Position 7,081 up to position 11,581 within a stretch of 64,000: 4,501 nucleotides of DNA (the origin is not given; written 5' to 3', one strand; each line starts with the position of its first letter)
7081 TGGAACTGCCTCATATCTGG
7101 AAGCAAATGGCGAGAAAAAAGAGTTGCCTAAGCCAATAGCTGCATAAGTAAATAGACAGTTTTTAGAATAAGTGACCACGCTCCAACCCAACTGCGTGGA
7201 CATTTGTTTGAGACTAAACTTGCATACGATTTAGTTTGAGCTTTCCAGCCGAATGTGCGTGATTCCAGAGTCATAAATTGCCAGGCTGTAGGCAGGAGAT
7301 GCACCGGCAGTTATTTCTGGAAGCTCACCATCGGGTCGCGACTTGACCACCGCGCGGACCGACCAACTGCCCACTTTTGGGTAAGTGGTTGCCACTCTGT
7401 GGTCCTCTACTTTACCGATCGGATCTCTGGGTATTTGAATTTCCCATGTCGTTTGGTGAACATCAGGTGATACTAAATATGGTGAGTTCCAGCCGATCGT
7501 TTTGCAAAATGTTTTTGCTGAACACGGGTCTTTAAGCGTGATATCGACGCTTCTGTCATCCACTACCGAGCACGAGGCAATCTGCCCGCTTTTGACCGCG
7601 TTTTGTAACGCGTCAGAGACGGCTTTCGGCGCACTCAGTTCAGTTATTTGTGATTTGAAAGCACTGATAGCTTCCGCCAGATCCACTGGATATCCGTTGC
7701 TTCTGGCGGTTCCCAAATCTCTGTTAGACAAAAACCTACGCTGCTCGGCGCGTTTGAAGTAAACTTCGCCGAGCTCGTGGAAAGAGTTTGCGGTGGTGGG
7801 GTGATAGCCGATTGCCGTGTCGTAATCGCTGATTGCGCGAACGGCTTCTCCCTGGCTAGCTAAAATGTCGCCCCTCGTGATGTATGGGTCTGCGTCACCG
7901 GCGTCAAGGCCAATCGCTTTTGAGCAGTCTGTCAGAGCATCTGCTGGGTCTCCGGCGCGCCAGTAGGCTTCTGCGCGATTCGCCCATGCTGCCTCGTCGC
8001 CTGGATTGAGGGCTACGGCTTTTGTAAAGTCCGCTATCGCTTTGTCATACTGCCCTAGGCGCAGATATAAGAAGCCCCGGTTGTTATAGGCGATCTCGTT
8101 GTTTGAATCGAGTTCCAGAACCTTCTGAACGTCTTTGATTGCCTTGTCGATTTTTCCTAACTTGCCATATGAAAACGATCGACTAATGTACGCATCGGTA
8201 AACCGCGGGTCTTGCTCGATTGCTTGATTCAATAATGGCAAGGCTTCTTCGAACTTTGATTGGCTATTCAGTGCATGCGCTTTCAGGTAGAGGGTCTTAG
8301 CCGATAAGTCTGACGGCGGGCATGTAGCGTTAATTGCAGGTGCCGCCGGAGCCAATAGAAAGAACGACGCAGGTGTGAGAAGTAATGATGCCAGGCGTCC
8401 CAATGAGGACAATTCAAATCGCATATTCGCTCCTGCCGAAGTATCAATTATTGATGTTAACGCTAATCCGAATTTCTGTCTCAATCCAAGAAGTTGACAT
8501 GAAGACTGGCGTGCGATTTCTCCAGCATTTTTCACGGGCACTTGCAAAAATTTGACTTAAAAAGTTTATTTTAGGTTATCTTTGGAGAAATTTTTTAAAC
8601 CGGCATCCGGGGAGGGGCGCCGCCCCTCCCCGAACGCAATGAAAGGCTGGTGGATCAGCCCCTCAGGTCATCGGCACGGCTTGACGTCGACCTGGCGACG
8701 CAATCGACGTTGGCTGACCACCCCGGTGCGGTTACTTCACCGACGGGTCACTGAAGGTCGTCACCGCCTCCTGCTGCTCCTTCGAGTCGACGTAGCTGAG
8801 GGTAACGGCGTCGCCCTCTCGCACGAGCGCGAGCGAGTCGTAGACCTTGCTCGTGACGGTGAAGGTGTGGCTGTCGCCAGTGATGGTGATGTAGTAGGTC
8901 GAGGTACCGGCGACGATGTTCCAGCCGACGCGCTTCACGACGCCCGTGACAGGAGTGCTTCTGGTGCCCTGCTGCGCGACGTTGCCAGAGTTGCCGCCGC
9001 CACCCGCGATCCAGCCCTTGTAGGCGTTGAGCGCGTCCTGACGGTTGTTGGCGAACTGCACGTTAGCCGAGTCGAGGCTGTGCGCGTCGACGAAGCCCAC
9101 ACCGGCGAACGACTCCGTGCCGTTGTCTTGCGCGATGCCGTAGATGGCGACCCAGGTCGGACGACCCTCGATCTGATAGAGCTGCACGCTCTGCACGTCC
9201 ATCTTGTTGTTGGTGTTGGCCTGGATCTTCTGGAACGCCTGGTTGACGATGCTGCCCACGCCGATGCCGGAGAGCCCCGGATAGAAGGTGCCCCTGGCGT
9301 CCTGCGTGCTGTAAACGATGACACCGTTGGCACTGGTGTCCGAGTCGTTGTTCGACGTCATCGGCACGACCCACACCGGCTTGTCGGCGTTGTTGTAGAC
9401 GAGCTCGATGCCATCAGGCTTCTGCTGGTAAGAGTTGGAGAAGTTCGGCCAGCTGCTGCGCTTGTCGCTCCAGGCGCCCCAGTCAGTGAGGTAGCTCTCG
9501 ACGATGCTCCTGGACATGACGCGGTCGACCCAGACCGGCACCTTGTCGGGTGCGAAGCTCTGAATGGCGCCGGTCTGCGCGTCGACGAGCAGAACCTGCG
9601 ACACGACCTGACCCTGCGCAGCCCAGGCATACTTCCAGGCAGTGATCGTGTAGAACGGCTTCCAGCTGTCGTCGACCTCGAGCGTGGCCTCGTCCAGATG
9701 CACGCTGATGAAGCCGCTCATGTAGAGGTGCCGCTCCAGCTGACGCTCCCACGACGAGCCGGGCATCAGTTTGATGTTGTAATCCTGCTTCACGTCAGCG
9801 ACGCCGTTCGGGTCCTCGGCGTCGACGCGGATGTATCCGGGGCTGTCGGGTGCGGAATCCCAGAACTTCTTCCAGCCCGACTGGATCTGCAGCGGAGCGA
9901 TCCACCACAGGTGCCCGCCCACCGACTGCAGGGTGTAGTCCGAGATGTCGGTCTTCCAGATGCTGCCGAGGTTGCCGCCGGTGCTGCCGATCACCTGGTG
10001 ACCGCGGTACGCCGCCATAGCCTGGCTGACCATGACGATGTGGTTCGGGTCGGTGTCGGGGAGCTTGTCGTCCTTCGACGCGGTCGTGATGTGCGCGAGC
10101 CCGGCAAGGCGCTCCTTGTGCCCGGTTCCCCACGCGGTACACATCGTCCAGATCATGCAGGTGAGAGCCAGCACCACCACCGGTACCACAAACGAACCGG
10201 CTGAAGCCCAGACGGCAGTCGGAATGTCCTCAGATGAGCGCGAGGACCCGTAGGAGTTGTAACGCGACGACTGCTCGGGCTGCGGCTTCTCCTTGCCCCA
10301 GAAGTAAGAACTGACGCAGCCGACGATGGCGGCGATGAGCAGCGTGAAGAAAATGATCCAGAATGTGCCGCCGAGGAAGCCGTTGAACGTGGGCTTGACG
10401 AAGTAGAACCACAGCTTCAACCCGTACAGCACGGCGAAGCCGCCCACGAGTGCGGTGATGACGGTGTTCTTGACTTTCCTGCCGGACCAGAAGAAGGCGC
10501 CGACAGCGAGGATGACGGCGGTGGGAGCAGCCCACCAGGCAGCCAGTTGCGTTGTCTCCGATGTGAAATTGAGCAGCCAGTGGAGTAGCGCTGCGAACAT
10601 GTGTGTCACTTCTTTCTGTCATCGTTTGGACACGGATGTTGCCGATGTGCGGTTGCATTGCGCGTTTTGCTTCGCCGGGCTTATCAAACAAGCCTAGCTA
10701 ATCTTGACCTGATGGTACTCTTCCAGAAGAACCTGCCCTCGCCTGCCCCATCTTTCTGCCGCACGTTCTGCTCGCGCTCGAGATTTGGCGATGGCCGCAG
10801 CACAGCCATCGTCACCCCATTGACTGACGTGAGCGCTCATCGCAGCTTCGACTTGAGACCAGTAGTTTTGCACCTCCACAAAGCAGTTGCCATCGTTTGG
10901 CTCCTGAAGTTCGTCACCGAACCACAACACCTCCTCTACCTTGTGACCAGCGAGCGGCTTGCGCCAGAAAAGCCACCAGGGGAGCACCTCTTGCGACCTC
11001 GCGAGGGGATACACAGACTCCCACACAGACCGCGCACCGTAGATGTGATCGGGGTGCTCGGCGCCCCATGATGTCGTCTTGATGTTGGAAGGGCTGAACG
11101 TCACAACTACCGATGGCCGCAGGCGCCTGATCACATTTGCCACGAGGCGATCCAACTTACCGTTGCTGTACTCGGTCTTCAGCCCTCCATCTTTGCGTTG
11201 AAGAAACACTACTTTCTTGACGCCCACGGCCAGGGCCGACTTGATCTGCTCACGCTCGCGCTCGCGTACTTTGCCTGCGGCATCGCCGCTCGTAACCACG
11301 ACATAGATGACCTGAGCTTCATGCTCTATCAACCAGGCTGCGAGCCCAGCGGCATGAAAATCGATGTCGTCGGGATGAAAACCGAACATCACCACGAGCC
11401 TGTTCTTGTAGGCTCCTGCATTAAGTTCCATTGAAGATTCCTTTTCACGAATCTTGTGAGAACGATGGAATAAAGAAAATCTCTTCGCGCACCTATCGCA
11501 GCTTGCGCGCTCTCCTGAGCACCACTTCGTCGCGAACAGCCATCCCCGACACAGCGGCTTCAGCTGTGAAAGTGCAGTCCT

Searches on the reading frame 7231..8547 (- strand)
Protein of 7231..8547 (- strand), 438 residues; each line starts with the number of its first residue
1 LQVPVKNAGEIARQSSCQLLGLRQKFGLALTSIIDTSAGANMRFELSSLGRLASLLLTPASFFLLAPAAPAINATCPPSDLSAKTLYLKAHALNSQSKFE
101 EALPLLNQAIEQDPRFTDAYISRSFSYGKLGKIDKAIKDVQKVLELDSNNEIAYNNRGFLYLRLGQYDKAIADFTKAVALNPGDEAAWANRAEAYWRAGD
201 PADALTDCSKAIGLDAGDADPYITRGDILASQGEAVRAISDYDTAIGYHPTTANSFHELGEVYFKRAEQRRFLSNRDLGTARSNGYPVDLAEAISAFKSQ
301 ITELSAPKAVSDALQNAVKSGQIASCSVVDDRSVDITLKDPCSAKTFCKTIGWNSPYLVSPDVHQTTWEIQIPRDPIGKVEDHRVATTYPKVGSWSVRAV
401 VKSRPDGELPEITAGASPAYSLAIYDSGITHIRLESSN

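Call 53: search_protein_families(library=pfam, proteins=[window:7231-8547:-], max_evalue=0.00001)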
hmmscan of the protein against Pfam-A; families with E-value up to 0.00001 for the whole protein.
window:7231-8547:- (438 aa): 17 families
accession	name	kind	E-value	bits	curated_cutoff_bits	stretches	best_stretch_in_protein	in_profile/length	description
PF00515.34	TPR_1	-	1.9e-36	122.8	27.8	1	153-183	3-33/34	Tetratricopeptide repeat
PF07719.23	TPR_2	-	4.1e-29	98.7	27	1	153-184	3-34/34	Tetratricopeptide repeat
PF13414.12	TPR_11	-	2.6e-28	97.9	26.8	2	129-165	6-42/42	TPR repeat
PF13181.12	TPR_8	-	1.3e-24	84.6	25.7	1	153-183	3-33/34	Tetratricopeptide repeat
PF13431.12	TPR_17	-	2.3e-23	80.9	24.4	1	141-172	3-34/34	Tetratricopeptide repeat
PF13432.12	TPR_16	-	7.6e-20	71.5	32.7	2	160-219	6-65/65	Tetratricopeptide repeat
PF13424.12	TPR_12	-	1.2e-16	61.1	30.1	1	152-205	4-65/77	Tetratricopeptide repeat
PF13428.12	TPR_14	-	1.9e-15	56.2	23.5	0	157-193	7-43/44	Tetratricopeptide repeat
PF14559.12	TPR_19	-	2.9e-15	56.8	25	1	162-205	2-45/68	Tetratricopeptide repeat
PF13371.12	TPR_9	-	5.1e-12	46.1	35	1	132-187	10-65/73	Tetratricopeptide repeat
PF13374.12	TPR_10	-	2.6e-08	34.1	27.5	0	153-180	4-31/42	Tetratricopeptide repeat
PF01239.28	PPTA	-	5e-08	32.7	29.5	0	134-163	2-31/32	Protein prenyltransferase alpha subunit repeat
PF12569.14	NatA_aux_su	-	2.8e-07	30.3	33.3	0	85-149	194-258/515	N-terminal acetyltransferase A, auxiliary subunit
PF13174.12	TPR_6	-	9.4e-07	29.5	26.3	0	157-182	6-31/33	Tetratricopeptide repeat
PF12895.13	ANAPC3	-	1.3e-06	29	27.2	0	82-138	22-77/82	Anaphase-promoting complex, cyclosome, subunit 3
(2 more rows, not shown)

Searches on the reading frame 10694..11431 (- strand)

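Call 53: search_protein_families(library=pfam, proteins=[window:10694-11431:-], max_evalue=0.00001)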
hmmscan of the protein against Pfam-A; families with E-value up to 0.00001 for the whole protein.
window:10694-11431:- (245 aa): 1 family
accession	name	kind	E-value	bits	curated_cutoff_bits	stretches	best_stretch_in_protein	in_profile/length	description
PF02585.22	PIG-L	-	5e-20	72.7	28.2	1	16-137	3-126/129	GlcNAc-PI de-N-acetylase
